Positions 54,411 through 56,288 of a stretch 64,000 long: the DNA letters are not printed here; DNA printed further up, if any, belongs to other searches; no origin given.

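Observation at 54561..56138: Zinc-finger protein with a PH/GRAM(GLUE)-like segment encoded tail-to-tail with ESCRT-III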

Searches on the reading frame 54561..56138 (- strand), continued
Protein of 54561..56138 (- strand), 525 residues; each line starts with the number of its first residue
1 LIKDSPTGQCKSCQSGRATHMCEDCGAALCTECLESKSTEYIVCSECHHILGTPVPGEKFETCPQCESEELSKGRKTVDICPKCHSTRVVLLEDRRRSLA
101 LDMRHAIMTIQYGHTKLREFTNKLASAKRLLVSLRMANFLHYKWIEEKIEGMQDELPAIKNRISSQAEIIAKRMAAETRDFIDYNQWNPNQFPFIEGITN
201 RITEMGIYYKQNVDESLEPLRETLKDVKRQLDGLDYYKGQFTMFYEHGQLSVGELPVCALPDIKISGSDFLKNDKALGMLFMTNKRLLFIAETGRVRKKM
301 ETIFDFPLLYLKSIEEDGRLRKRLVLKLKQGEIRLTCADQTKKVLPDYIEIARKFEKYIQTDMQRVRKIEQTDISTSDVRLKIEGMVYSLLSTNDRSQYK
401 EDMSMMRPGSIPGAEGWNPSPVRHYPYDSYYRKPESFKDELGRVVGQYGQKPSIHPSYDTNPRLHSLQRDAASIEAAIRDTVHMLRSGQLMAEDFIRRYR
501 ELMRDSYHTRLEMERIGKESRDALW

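Call 35: find_homologous_proteins(query=A2, max_evalue=0.00001)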
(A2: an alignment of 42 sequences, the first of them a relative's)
Query A2 (42 sequences) (649 aa, profile of the alignment): 15 proteins with E <= 0.00001 among 8000 candidates.
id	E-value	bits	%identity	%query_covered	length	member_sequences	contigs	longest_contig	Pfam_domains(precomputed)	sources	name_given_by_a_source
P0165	6.5e-145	502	100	100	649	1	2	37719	-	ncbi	ncbi:MAG: hypothetical protein ACTSUE_27585 [Promethearchaeota archaeon]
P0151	1.4e-144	501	46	100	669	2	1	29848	-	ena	-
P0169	1.1e-140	488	44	98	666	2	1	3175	-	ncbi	ncbi:MAG: hypothetical protein ACTSXU_06695 [Promethearchaeota archaeon]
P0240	4.2e-139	483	54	70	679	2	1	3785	-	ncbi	-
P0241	8.8e-138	478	45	99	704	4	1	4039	-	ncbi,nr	ncbi:MAG: hypothetical protein GYA24_06170 [Candidatus Lokiarchaeota archaeon]|nr:hypothetical prote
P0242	1.6e-131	458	45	99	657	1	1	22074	-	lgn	-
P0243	6.1e-131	456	44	98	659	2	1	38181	-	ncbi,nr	ncbi:MAG: hypothetical protein JW839_03680 [Candidatus Lokiarchaeota archaeon]|nr:hypothetical prote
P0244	6.5e-131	456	45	100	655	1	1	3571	-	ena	-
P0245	7.8e-129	449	45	95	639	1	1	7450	-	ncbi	-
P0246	3.1e-127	444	48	97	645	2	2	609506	-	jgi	jgi:hypothetical protein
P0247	1.6e-123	431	44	94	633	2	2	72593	-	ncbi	ncbi:MAG: hypothetical protein Q6373_020125 [Candidatus Sigynarchaeota archaeon]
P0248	1.6e-122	428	45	98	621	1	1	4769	-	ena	-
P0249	6.1e-116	406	44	94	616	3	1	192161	-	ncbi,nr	ncbi:MAG TPA: hypothetical protein VKM55_21045 [Candidatus Lokiarchaeia archaeon]|nr:hypothetical pr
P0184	7.4e-103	363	43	91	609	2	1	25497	-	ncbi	ncbi:MAG: hypothetical protein ACFFCS_06910 [Candidatus Hodarchaeota archaeon]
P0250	2.5e-87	312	58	50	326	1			-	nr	nr:hypothetical protein [Candidatus Sigynarchaeota archaeon]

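Call 36: find_encoding_contigs(protein=P0249, flank=10000, max_places=2)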
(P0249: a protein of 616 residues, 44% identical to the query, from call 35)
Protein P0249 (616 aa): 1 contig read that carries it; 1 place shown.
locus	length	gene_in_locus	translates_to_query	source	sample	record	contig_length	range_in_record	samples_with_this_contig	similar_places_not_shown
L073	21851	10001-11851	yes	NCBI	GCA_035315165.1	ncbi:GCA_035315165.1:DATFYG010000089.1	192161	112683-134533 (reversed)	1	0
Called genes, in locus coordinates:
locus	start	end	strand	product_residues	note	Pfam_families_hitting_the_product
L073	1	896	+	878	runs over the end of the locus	PF19077:Big_13 (faint)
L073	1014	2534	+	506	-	-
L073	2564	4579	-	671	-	PF06733:DEAD_2, PF13307:Helicase_C_2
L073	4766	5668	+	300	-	-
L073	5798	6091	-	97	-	PF01782:RimM (faint), PF01247:Ribosomal_L35Ae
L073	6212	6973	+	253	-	PF03029:ATP_bind_1, PF13191:AAA_16 (faint)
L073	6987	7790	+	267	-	PF08241:Methyltransf_11, PF08242:Methyltransf_12 (weak), PF13649:Methyltransf_25, PF13847:Methyltransf_31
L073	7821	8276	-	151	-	PF00903:Glyoxalase, PF13669:Glyoxalase_4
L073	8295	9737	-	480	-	PF00202:Aminotran_3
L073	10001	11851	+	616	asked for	-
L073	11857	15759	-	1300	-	PF07719:TPR_2 (faint), PF12895:ANAPC3 (faint), PF13374:TPR_10 (faint), PF13428:TPR_14 (faint), PF13432:TPR_16 (faint), PF14559:TPR_19 (faint), PF13424:TPR_12, PF17874:TPR_MalT, +1 more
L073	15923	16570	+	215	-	PF03357:Snf7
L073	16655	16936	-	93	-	-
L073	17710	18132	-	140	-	-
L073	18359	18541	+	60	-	-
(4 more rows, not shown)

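Call 37: find_encoding_contigs(protein=P0247, flank=10000, max_places=2)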
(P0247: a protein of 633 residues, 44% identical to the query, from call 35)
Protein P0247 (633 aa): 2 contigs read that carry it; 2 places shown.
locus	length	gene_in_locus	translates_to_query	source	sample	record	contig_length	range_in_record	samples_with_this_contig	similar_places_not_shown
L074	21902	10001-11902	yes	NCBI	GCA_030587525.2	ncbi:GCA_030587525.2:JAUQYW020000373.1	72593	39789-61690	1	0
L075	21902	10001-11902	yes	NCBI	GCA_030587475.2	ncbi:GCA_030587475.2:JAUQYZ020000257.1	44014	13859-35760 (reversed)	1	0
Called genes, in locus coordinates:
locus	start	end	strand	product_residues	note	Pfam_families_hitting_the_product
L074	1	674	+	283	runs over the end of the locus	PF01261:AP_endonuc_2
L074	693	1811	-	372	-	PF01959:DHQS, PF26558:DHQS_2nd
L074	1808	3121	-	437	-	PF03065:Glyco_hydro_57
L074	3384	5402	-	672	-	PF06733:DEAD_2, PF13307:Helicase_C_2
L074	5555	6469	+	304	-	-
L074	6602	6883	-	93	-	PF01782:RimM (faint), PF01247:Ribosomal_L35Ae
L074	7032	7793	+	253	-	PF03029:ATP_bind_1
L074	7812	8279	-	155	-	PF00903:Glyoxalase, PF13669:Glyoxalase_4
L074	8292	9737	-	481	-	PF00202:Aminotran_3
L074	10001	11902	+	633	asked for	-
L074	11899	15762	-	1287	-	PF00515:TPR_1 (faint), PF07719:TPR_2 (faint), PF13414:TPR_11 (faint), PF13428:TPR_14 (faint), PF13432:TPR_16 (faint), PF14938:SNAP (faint), PF13424:TPR_12, PF10602:RPN7, +4 more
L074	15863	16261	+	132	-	-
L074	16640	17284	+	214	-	PF03357:Snf7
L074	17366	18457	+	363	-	PF14488:DUF4434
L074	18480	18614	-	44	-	-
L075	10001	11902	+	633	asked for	-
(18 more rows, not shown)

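Call 38: find_encoding_contigs(protein=P0165, flank=10000, max_places=2)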
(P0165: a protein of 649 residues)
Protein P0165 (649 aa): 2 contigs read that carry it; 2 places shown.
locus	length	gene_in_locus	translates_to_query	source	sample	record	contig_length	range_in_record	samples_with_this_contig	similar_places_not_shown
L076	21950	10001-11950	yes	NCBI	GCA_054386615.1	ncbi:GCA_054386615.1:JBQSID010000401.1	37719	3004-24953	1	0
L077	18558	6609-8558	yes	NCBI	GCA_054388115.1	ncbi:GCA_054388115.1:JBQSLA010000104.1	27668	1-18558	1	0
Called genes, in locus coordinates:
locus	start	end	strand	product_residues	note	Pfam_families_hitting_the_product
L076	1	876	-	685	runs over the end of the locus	PF01074:Glyco_hydro_38N (weak), PF03065:Glyco_hydro_57, PF09094:AmyA-A_glucT_m, PF09095:AmyA-gluTrfs_C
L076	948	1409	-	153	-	-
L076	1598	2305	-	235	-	-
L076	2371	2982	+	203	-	-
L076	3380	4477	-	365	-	PF01959:DHQS, PF26558:DHQS_2nd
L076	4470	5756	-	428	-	PF03065:Glyco_hydro_57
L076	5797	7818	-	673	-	PF00270:DEAD (faint), PF06733:DEAD_2, PF13307:Helicase_C_2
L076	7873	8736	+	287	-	-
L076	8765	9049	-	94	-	PF01782:RimM (faint), PF01247:Ribosomal_L35Ae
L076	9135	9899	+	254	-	PF03029:ATP_bind_1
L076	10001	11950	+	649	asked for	-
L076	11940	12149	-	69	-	PF20095:DUF6485 (weak)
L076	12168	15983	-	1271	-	PF00515:TPR_1 (faint), PF07719:TPR_2 (faint), PF13432:TPR_16 (faint), PF14938:SNAP (faint), PF17874:TPR_MalT (faint), PF25058:ARM_TT21 (faint), PF13176:TPR_7 (faint), PF13424:TPR_12 (weak), +4 more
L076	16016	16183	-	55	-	-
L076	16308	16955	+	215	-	PF03357:Snf7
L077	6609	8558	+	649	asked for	-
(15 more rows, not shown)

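Call 39: find_encoding_contigs(protein=P0126, flank=10000, max_places=2)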
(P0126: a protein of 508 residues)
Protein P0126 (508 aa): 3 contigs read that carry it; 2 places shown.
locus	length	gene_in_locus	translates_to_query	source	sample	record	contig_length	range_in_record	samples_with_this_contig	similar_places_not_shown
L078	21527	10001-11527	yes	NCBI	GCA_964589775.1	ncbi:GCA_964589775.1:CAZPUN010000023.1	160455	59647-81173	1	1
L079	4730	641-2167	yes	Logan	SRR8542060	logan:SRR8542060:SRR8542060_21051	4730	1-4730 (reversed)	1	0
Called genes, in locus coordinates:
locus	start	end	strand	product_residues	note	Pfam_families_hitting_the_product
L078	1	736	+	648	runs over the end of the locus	PF00662:Proton_antipo_N, PF00361:Proton_antipo_M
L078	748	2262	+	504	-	PF00662:Proton_antipo_N (weak), PF00361:Proton_antipo_M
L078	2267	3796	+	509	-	PF00662:Proton_antipo_N (weak), PF00361:Proton_antipo_M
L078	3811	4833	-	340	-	PF13439:Glyco_transf_4, PF00534:Glycos_transf_1, PF13692:Glyco_trans_1_4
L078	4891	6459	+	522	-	PF00370:FGGY_N, PF02782:FGGY_C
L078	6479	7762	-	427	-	PF09861:Lar_N, PF21113:LarA_C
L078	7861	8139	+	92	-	PF09527:ATPase_gene1 (faint)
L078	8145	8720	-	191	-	-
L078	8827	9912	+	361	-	PF02350:Epimerase_2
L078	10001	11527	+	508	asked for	-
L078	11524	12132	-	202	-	PF03357:Snf7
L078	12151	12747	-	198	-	PF03357:Snf7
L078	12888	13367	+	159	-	-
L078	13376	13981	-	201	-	-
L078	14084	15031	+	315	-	-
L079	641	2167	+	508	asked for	-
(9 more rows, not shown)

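Call 40: find_encoding_contigs(protein=P0135, flank=8000, max_places=1)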
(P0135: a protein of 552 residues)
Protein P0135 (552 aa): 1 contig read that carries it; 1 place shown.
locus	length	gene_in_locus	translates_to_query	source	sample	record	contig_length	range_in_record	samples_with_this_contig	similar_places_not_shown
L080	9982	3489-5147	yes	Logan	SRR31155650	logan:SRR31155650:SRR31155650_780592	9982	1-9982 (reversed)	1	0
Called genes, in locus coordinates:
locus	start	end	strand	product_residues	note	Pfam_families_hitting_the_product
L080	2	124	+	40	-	?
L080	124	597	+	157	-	PF09858:DUF2085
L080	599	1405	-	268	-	-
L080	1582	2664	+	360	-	PF01658:Inos-1-P_synth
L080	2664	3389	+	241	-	PF00149:Metallophos, PF12850:Metallophos_2 (weak)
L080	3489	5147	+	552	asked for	PF22586:ANCHR-like_BBOX (weak)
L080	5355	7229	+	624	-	-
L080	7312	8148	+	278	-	PF13641:Glyco_tranf_2_3 (weak), PF00535:Glycos_transf_2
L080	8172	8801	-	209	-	PF02585:PIG-L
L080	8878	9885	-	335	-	PF00132:Hexapep (weak), PF25084:LbH_EIF2B (weak), PF25087:GMPPB_C (weak), PF00132:Hexapep, PF14602:Hexapep_2 (faint), PF00132:Hexapep (weak)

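Call 41: find_encoding_contigs(protein=P0146, flank=8000, max_places=1)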
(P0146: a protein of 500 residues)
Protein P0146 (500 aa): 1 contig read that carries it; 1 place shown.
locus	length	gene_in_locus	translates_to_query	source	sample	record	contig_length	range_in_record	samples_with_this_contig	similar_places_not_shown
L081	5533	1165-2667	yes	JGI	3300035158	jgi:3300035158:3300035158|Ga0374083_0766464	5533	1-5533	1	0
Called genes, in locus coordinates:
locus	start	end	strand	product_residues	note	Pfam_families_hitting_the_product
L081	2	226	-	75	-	?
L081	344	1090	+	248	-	PF00535:Glycos_transf_2, PF13641:Glyco_tranf_2_3 (weak)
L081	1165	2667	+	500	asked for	-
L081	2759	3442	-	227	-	PF03357:Snf7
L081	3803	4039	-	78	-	-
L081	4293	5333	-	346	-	-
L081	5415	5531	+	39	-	?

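Call 42: find_encoding_contigs(protein=P0175, flank=8000, max_places=1)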
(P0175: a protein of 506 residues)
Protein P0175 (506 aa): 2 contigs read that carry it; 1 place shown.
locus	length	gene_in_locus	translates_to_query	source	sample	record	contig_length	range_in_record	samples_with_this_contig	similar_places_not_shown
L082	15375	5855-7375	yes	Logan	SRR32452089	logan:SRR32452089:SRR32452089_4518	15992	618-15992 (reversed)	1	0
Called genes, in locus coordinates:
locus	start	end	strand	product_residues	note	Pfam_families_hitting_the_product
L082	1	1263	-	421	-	?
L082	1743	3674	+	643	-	PF03485:Arg_tRNA_synt_N, PF00750:tRNA-synt_1d, PF05746:DALR_1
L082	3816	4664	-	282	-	PF02517:Rce1-like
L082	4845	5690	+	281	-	PF01040:UbiA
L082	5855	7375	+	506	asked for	-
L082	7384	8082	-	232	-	PF03357:Snf7 (weak)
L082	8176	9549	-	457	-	-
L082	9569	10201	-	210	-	PF03357:Snf7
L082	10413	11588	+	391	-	PF04212:MIT (weak), PF13173:AAA_14 (faint), PF05496:RuvB_N, PF00004:AAA, PF07728:AAA_5 (faint), PF17862:AAA_lid_3, PF09336:Vps4_C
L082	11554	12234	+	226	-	PF05871:ESCRT-II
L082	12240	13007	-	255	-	PF13240:Zn_Ribbon_1 (weak), PF04893:Yip1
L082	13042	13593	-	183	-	-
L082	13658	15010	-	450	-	PF01029:NusB, PF13847:Methyltransf_31 (faint), PF22458:RsmF-B_ferredox, PF01209:Ubie_methyltran (weak), PF01189:Methyltr_RsmB-F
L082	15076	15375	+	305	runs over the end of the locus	?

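Call 43: find_encoding_contigs(protein=P0185, flank=8000, max_places=1)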
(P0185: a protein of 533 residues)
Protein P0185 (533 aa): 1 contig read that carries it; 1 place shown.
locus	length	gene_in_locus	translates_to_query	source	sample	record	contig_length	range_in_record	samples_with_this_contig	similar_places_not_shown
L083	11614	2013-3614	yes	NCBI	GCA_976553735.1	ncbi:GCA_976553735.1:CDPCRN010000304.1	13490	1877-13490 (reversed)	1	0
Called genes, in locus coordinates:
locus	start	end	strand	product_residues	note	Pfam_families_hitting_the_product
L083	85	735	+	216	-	-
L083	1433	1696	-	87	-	-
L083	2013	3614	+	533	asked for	-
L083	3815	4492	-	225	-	PF03357:Snf7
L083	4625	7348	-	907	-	PF01935:DUF87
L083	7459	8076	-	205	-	PF03357:Snf7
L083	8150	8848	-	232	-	PF01135:PCMT (weak), PF01209:Ubie_methyltran, PF02353:CMAS (weak), PF13489:Methyltransf_23 (weak), PF13649:Methyltransf_25, PF13847:Methyltransf_31, PF08241:Methyltransf_11, PF08242:Methyltransf_12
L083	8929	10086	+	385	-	PF04212:MIT, PF07724:AAA_2 (faint), PF05496:RuvB_N (faint), PF00004:AAA, PF07728:AAA_5 (weak), PF17862:AAA_lid_3, PF09336:Vps4_C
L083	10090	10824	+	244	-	PF12654:DUF3786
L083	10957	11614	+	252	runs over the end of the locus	PF05871:ESCRT-II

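Call 44: list_cluster_members(proteins=[P0126, P0127, P0128, P0135, P0137, P0146, P0175, P0185, P0140, P0174])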
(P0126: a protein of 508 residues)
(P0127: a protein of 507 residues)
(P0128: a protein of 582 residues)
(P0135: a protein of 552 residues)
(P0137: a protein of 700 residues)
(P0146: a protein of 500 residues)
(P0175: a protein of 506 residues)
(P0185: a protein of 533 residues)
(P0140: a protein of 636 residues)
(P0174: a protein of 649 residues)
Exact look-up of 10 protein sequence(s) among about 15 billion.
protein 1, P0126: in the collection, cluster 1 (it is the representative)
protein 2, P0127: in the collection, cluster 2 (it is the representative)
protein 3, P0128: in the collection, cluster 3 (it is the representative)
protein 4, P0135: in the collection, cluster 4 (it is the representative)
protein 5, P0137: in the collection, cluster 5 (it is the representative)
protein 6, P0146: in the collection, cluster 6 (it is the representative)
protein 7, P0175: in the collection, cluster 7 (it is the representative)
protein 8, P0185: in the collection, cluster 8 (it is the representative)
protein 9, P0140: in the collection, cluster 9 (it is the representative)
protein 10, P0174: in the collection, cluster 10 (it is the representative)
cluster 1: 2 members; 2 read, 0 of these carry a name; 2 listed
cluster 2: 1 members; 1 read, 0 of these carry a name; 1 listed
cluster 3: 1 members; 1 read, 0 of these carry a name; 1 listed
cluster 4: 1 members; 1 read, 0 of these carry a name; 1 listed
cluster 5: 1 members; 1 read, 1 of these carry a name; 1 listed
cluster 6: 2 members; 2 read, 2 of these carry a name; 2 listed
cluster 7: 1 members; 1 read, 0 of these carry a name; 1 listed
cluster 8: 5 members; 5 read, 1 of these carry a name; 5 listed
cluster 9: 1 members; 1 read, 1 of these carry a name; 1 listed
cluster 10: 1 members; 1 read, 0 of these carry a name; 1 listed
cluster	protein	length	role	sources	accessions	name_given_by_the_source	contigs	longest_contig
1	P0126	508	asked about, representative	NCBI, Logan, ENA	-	-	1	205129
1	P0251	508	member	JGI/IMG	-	-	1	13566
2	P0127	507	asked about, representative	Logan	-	-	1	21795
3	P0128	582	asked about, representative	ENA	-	-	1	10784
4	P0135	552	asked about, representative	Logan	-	-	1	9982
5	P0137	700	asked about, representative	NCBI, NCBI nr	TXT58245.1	MAG: hypothetical protein BAJALOKI2v1_410027 [Promethearchaeota archaeon] | MAG: hypothetical protein BAJALOKI2v1_410027 [Candidatus Lokiarchaeota archaeon]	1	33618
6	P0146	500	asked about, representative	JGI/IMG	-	hypothetical protein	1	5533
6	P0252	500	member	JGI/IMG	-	hypothetical protein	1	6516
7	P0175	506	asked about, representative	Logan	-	-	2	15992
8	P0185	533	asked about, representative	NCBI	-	-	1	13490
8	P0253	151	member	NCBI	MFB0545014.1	MAG: hypothetical protein ACETVN_04815, partial [Asgard group archaeon]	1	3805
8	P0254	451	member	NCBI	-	-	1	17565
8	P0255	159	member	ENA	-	-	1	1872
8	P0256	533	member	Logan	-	-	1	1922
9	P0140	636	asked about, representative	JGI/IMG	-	hypothetical protein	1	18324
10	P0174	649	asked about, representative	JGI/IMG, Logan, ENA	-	-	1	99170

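Call 73: search_solved_structures(query=A1, max_evalue=5)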
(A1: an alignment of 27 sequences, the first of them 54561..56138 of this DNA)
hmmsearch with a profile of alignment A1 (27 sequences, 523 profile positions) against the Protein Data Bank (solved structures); distinct sequences matched with E-value up to 5: 55.
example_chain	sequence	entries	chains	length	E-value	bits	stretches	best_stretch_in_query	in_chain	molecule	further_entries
1wfk_A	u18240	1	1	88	0.022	16.6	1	17-59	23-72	zinc finger, FYVE domain containing 19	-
4ap4_A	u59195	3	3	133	0.046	15.5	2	21-66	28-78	E3 UBIQUITIN LIGASE RNF4 | E3 UBIQUITIN-PROTEIN LIGASE RNF4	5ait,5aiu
7oqy_Y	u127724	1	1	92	0.058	15.2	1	22-97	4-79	DNA-directed RNA polymerase, subunit M (RpoM-2)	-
8puz_A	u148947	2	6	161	0.1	14.4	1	402-519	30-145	Tropomyosin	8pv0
9ff9_A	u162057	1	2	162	0.13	14.1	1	402-519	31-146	Tropomyosin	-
2puy_A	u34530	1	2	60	0.13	14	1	7-54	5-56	PHD finger protein 21A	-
1j9a_A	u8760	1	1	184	0.18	13.6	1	159-243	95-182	OLIGORIBONUCLEASE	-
2yw8_A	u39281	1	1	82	0.22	13.3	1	3-53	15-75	RUN and FYVE domain-containing protein 1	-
6v8i_BJ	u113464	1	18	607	0.25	13.1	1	139-250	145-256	Fiber Lower, gp62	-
2yqm_A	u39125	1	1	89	0.28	13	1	3-53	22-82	RUN and FYVE domain-containing protein 1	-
2xeu_A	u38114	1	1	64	0.28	13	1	21-54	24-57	RING FINGER PROTEIN 4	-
3ng2_A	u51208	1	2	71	0.28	12.9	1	21-54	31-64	RING finger protein 4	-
6o5k_A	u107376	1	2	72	0.3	12.8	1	5-40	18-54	Transcription intermediary factor 1-beta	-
4ppe_A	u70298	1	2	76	0.33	12.7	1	21-54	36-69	E3 ubiquitin-protein ligase RNF4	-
2yql_A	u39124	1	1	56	0.41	12.4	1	7-48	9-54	PHD finger protein 21A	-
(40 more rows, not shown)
